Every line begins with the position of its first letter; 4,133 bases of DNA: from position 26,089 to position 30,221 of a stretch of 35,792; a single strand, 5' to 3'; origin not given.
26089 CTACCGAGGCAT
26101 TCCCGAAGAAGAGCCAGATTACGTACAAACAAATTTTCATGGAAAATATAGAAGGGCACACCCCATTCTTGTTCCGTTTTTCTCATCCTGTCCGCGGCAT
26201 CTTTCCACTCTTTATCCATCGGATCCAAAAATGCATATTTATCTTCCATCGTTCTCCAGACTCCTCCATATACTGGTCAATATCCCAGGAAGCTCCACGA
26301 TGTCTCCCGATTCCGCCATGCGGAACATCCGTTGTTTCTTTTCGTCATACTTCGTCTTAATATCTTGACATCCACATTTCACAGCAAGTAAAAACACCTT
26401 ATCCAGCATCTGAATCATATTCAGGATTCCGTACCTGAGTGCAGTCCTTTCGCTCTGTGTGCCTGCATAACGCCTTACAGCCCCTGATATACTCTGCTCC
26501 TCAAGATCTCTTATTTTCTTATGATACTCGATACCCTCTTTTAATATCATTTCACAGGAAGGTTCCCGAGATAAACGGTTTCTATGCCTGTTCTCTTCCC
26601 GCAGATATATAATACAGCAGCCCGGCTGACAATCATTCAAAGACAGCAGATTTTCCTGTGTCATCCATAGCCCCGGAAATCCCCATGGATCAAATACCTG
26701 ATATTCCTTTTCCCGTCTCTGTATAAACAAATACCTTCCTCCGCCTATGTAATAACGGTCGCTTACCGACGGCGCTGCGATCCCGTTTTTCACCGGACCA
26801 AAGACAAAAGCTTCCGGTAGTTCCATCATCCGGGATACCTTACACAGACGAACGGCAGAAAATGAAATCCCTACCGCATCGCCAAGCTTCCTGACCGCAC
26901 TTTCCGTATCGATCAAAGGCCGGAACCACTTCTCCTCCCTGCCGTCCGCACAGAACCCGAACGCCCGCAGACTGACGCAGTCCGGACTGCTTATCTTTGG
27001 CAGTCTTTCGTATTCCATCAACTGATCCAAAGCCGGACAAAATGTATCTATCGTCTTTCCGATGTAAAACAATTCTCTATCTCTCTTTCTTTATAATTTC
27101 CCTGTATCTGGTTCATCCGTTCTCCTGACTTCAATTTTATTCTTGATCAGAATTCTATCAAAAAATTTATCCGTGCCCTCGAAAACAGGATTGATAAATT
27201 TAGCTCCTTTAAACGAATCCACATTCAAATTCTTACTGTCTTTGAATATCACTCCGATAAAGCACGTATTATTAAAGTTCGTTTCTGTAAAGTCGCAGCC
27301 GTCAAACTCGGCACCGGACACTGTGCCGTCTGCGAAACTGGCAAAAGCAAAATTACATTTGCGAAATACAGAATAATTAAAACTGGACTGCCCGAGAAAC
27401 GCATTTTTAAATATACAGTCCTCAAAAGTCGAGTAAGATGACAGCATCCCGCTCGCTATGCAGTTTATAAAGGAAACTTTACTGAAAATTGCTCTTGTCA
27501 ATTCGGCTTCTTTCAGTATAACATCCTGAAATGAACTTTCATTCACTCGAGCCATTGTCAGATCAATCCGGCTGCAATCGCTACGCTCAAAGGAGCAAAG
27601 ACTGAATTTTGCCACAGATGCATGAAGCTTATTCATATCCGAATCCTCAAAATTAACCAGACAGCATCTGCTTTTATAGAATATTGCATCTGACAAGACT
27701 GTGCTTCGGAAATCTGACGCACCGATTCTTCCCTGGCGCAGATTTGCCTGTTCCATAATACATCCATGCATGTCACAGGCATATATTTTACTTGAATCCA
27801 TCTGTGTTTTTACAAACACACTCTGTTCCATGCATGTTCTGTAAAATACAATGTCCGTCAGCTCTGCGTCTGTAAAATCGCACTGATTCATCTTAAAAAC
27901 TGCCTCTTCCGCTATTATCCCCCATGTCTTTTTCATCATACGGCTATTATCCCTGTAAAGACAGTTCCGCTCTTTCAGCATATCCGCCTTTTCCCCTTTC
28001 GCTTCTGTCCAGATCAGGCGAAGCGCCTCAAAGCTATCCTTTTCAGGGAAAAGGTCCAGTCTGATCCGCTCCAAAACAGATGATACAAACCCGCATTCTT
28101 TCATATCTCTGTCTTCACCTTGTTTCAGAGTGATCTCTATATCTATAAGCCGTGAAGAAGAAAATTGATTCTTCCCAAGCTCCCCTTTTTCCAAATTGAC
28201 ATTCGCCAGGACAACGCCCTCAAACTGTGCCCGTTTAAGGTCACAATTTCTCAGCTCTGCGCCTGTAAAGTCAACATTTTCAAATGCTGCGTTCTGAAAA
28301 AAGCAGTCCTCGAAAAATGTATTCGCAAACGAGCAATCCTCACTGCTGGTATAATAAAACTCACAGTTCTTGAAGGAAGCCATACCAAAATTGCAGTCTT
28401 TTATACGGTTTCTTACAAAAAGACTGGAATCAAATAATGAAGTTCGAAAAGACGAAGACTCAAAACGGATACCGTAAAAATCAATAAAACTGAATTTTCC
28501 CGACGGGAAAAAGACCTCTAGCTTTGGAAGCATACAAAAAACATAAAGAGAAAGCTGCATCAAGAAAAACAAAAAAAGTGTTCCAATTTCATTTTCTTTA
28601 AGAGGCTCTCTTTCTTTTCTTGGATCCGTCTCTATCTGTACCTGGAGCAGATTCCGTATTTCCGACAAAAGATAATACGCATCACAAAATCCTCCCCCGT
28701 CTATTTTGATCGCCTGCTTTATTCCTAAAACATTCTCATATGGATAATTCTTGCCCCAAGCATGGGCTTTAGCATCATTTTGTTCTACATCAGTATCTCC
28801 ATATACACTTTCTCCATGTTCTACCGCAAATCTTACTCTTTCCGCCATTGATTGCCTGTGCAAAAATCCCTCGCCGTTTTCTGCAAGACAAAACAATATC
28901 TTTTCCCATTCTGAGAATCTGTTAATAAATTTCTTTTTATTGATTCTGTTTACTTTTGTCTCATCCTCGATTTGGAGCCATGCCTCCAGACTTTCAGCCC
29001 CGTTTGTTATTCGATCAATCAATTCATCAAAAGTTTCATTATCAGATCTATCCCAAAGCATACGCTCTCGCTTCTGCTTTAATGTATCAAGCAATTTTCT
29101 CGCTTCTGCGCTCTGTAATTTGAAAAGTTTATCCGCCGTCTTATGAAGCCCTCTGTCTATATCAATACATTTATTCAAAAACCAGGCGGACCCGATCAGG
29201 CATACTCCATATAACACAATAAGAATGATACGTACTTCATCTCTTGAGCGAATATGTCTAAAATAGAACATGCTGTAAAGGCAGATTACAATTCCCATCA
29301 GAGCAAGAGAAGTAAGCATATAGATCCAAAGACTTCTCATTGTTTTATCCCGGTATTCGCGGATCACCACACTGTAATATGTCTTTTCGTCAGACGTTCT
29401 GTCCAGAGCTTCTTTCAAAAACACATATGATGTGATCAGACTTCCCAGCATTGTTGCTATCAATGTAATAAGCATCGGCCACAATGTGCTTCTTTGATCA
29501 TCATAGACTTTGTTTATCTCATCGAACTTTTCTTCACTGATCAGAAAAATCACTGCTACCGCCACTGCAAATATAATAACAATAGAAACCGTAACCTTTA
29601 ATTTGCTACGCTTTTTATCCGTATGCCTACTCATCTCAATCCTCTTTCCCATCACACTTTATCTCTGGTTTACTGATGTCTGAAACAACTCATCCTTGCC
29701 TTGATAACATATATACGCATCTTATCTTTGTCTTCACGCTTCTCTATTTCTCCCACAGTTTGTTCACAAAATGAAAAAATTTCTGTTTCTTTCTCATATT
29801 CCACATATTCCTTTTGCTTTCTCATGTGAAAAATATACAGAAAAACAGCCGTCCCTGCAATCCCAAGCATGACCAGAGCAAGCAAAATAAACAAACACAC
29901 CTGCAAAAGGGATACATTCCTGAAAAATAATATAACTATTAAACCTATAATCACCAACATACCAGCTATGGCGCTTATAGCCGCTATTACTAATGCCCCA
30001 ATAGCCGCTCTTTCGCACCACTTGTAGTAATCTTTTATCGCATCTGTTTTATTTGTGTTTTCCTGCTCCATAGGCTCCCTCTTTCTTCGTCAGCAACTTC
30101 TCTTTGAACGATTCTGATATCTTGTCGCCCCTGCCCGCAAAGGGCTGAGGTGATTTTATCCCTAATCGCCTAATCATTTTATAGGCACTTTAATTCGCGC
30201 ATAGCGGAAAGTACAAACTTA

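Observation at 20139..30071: Carrier-protein-dependent tailoring operon plus a membrane pentapeptide-repeat protein, inserted as a cassette inside a defence island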

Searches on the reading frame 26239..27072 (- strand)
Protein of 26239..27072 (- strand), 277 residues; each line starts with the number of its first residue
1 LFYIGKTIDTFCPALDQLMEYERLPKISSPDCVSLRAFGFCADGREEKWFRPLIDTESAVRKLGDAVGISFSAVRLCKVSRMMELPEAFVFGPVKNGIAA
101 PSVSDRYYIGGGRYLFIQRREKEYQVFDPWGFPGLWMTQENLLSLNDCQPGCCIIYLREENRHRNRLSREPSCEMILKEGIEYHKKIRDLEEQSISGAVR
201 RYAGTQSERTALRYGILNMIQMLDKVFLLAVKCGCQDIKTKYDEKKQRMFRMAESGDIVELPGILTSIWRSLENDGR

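Call 4: search_protein_families(library=pfam, proteins=[window:26239-27072:-], max_evalue=0.01)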
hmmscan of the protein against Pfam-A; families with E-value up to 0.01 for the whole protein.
window:26239-27072:- (277 aa): 0 families

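Call 5: search_protein_families(library=ncbifam, proteins=[window:26239-27072:-], max_evalue=0.1)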
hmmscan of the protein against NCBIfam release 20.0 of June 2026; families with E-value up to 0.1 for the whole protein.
window:26239-27072:- (277 aa): 0 families

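Call 6: search_protein_families(library=padloc, proteins=[window:26239-27072:-], max_evalue=0.01)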
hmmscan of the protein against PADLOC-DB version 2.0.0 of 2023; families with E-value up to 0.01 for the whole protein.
window:26239-27072:- (277 aa): 0 families

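Call 25: find_homologous_proteins(query=window:26239-27069:-)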
Query window:26239-27069:- (276 aa): 39 proteins with E <= 0.001 among 1647 candidates.
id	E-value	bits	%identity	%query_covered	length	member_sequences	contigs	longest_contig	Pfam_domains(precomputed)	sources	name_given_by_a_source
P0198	5.7e-187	638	100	100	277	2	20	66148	-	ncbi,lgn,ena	-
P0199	4.1e-174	596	100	94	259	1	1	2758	-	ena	-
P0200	6.4e-163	559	88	100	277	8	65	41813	-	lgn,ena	-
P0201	1.0e-143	496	78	100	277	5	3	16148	-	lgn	-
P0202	3.2e-143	494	79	100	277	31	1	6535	-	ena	-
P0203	4.1e-143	494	79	100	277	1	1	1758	-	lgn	-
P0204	8.9e-143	493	79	100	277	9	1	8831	-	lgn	-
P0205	2.3e-142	491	79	100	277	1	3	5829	-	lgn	-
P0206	1.3e-141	489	78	100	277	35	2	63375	-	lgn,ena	-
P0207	2.1e-141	488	79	100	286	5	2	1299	-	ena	-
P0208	6.2e-141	487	79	100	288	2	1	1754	-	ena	-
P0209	2.0e-140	485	79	100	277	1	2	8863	-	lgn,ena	-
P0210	2.3e-140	485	79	100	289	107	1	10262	-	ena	-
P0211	3.0e-140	485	77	100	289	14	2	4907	-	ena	-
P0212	3.1e-139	481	78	100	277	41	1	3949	-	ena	-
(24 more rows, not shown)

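Call 41: predict_structure(alignment_id=A3)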
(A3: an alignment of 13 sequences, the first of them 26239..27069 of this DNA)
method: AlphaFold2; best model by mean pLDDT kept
length: 276 residues; sequences in the alignment: 13
mean_pLDDT: 66.3   pTM: 0.63
mean pLDDT of the five models: 66.3, 60.6, 56.1, 53.6, 50.2
residues with pLDDT >= 90: 14; 70-90: 136; 50-70: 64; < 50: 62
segments of 3 or more residues with pLDDT < 50: 1-51, 107-109, 160-165
pLDDT, mean of each block of 10 residues (from residue 1): 29 38 32 28 42 64 71 68 75 64 50 74 72 76 69 70 51 76 78 78 74 73 81 86 93 88 88 68
secondary structure, 60 per line:
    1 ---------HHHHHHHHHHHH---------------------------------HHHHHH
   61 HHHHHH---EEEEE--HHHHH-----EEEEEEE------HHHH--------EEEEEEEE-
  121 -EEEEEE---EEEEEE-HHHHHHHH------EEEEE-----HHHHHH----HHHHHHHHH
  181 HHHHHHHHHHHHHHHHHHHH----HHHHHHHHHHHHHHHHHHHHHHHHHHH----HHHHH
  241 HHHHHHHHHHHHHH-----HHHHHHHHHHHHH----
elements in order: H10-21 H55-66 E70-74 H77-81 E87-93 H100-103 E112-119 E122-127 E131-136 H138-145 E152-156 H162-167 H172-200 H205-231 H236-254 H260-272

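Call 47: fold_search(model_id=the predicted structure, library=pdb)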
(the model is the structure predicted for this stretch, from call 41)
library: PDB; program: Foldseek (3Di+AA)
matches with E <= 10: 388; with E <= 0.001: 0
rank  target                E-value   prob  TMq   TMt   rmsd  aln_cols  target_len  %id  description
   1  7yn1_A                5.5e-02  0.95  0.39  0.33   8.0       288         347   11  Crystal structure of selenomethionine labeled CcbD (released 2023-08-02)
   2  2dos_MODEL_1_A        1.0e-01  0.63  0.22  0.32  12.9       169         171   12  Structural basis for the recognition of Lys48-linked polyubiquitin chain by the Josephin domain of ataxin-3, a (released 2007-05-22)
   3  9l5u_B                1.3e-01  0.91  0.28  0.48   8.9       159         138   14  Papain-like cysteine protease toxin/immunity pair (released 2025-06-04)
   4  6pgv_A                2.0e-01  0.44  0.23  0.36  13.4       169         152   13  Human Josephin-2 in complex with ubiquitin (released 2019-10-23)
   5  6cga_C                2.2e-01  0.33  0.25  0.24  20.3       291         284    8  Structure of the PR-DUB complex (released 2018-10-03)
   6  6hgc_A                2.6e-01  0.23  0.24  0.22  22.4       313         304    7  Structure of Calypso in complex with DEUBAD of ASX (released 2019-01-23)
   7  8oyv_A                3.0e-01  0.20  0.18  0.25  18.0       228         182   10  De novo designed Claudin fold CLF_4 (released 2023-10-18)
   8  6cga_A                3.2e-01  0.28  0.26  0.25  20.7       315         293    7  Structure of the PR-DUB complex (released 2018-10-03)
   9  7ay0_B                3.5e-01  0.57  0.15  0.14   6.0        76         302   17  Crystal structure of truncated USP1-UAF1 (released 2021-03-24)
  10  6hgc_B                3.9e-01  0.28  0.25  0.27  19.8       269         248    7  Structure of Calypso in complex with DEUBAD of ASX (released 2019-01-23)
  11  9v33_N                4.1e-01  0.21  0.22  0.24  19.0       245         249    6  Calypso/Asx/NCP-ub complex (released 2026-03-18)
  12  3ehq_B                4.6e-01  0.13  0.16  0.23  15.4       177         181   11  Crystal Structure of Human Osteoclast Stimulating Factor (released 2009-08-04)
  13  7q3d_A                4.8e-01  0.04  0.09  0.05  17.4       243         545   11  Structure of the human CPLANE complex (released 2022-04-06)
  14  1yzb_MODEL_1_A        5.3e-01  0.41  0.24  0.33  13.9       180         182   12  Solution structure of the Josephin domain of Ataxin-3 (released 2005-07-05)
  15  2jj6_A                5.3e-01  0.12  0.12  0.22  13.3       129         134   11  Crystal structure of the putative carbohydrate recognition domain of the human galectin-related protein (released 2008-05-06)
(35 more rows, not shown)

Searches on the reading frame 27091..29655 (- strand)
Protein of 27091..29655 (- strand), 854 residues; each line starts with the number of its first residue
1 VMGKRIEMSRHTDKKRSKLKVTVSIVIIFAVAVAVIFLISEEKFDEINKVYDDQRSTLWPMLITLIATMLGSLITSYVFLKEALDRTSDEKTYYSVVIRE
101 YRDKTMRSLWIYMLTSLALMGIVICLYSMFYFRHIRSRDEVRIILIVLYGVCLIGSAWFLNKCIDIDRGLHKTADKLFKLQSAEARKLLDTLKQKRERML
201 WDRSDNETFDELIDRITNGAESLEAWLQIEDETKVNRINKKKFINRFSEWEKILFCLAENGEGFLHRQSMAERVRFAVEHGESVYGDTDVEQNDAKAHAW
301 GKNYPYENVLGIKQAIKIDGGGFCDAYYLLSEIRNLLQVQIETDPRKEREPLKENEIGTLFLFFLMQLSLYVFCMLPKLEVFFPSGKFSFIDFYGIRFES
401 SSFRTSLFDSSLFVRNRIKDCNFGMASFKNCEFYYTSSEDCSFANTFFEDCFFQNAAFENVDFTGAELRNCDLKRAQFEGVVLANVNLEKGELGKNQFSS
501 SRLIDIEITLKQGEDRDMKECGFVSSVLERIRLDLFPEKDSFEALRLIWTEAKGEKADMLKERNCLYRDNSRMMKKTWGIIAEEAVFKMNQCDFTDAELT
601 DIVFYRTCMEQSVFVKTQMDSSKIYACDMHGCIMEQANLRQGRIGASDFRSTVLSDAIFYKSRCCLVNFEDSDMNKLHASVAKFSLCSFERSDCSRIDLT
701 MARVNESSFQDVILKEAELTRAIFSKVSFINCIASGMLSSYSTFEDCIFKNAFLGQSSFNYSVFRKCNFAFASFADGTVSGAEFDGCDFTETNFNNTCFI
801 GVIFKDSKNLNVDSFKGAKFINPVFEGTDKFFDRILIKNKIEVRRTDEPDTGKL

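Call 4: search_protein_families(library=pfam, proteins=[window:27091-29655:-], max_evalue=0.01)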
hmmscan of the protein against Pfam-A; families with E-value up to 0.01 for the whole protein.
window:27091-29655:- (854 aa): 5 families
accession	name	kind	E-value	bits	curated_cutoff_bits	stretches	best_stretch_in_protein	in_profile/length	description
PF13599.13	Pentapeptide_4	-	3.9e-28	97.8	38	4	453-514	3-64/78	Pentapeptide repeat region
PF00805.28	Pentapeptide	-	6.9e-28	96.3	20.2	3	767-806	1-40/40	Pentapeptide repeats (8 copies)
PF13576.12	Pentapeptide_3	-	4.2e-16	59.3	27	2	440-480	3-46/48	Pentapeptide repeats (9 copies)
PF23894.2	LD_SV2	-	7.9e-08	33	29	1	410-478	29-92/92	SV2A/B/C luminal domain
PF13347.12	MFS_2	-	0.0034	16.4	27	1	17-156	138-276/427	MFS/sugar transport protein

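Call 5: search_protein_families(library=ncbifam, proteins=[window:27091-29655:-], max_evalue=0.1)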
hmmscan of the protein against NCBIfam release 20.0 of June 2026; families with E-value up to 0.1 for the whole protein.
window:27091-29655:- (854 aa): 20 families
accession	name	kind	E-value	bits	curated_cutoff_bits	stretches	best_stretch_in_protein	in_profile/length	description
NF047416.1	penta_HetL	equivalog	8.9e-20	71.1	260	3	587-730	28-171/218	heterocyst differentiation pentapeptide repeat protein HetL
NF051894.1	anti_phage_HalA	equivalog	6.6e-15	55.1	250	5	720-797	49-127/338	anti-phage Hailong system effector protein HalA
NF052603.1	penta_Alr5209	equivalog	6.2e-11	42.4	125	2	454-496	46-88/113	Alr5209 family pentapeptide repeat protein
NF033086.2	penta_rpt_Qnr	equivalog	8.9e-11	41.9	240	2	396-485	5-100/211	Qnr family pentapeptide repeat protein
NF011743.0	PRK15196.1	equivalog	8.9e-10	38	354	3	629-806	154-326/350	type III secretion system effector PipB2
NF000349.1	mfpA_AE000516.2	equivalog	1.8e-09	37.7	360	1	413-521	39-147/183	pentapeptide repeat protein MfpA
NF000056.3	penta_rpt_QnrS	exception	1.4e-08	34.7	460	2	407-485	22-106/218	QnrS family quinolone resistance pentapeptide repeat protein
NF000071.4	penta_rpt_QnrA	exception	5.5e-08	32.9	450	2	413-503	13-104/218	QnrA family quinolone resistance pentapeptide repeat protein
NF000421.1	penta_rpt_QnrVC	exception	8.3e-08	32.4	460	1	386-486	11-107/218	QnrVC family quinolone resistance pentapeptide repeat protein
NF012152.0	penta_rpt_QnrC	exception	2.9e-07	30.7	500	1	387-486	22-107/221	QnrC family quinolone resistance pentapeptide repeat protein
NF012151.0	penta_rpt_QnrAS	exception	1.9e-06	28.1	490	1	588-729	27-169/218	QnrAS family quinolone resistance pentapeptide repeat protein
NF038182.1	penta_rpt_SmQnr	exception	4.3e-06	26.7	460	1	391-498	95-202/215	SmQnr family pentapeptide repeat protein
NF011744.0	PRK15197.1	equivalog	1.3e-05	24.6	274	0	592-683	169-260/291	SPI-2 type III secretion system effector PipB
NF033375.2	penta_rpt_QnrE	exception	8.5e-05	22.6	480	2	771-830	12-71/214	QnrE family quinolone resistance pentapeptide repeat protein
NF011904.1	PRK15377.1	subfamily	0.0012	17.3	500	3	388-470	21-99/606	type III secretion system effector HECT-type E3 ubiquitin transferase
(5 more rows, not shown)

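Call 6: search_protein_families(library=padloc, proteins=[window:27091-29655:-], max_evalue=0.01)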
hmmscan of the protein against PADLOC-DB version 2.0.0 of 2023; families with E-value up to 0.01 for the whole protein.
window:27091-29655:- (854 aa): 0 families

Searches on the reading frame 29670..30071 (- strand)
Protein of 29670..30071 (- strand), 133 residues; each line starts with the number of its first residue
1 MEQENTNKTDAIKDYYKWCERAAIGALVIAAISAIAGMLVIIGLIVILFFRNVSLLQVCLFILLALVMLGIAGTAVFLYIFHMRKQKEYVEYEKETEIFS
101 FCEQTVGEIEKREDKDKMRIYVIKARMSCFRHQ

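Call 4: search_protein_families(library=pfam, proteins=[window:29670-30071:-], max_evalue=0.01)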
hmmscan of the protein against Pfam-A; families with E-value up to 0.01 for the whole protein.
window:29670-30071:- (133 aa): 5 families
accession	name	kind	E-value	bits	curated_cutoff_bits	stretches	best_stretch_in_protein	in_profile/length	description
PF04932.20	Wzy_C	-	0.00045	20.5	31.7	1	33-128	17-93/149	O-Antigen ligase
PF20990.2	DUF2207_C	-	0.00065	19.9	33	1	15-99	123-206/247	Predicted membrane protein (DUF2207) C-terminal domain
PF00335.26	Tetraspanin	-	0.0023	18.1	32.1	1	13-90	34-104/225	Tetraspanin family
PF14126.11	DUF4293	-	0.0048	17.6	27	1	20-91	47-116/153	Domain of unknown function (DUF4293)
PF07332.16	Phage_holin_3_6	-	0.0093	16.4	28.4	0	26-87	33-98/116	Putative Actinobacterial Holin-X, holin superfamily III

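Call 5: search_protein_families(library=ncbifam, proteins=[window:29670-30071:-], max_evalue=0.1)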
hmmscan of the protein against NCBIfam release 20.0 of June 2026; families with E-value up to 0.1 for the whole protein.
window:29670-30071:- (133 aa): 4 families
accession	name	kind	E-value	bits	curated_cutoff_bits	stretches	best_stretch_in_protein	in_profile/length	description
NF043065.1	MMSYN1_0478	equivalog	0.0021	18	170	1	12-101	70-152/190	MFS transporter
TIGR04527.1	mycoplas_twoTM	subfamily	0.012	15.4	125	0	4-58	171-220/248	MG_279/MG_280 family protein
NF041560.1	T6SS_Burk_ExIF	subfamily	0.032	13.9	90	1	30-91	130-193/234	putative type VI secretion system effector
NF046000.1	MAG1210_fam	subfamily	0.033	12.8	275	1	4-95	47-135/550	MAG1210 family protein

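Call 6: search_protein_families(library=padloc, proteins=[window:29670-30071:-], max_evalue=0.01)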
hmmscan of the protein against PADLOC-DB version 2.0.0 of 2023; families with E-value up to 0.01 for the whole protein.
window:29670-30071:- (133 aa): 1 family
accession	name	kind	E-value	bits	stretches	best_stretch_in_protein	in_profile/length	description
PDLC02365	PycTM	-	0.0034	15.7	1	12-102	12-96/165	-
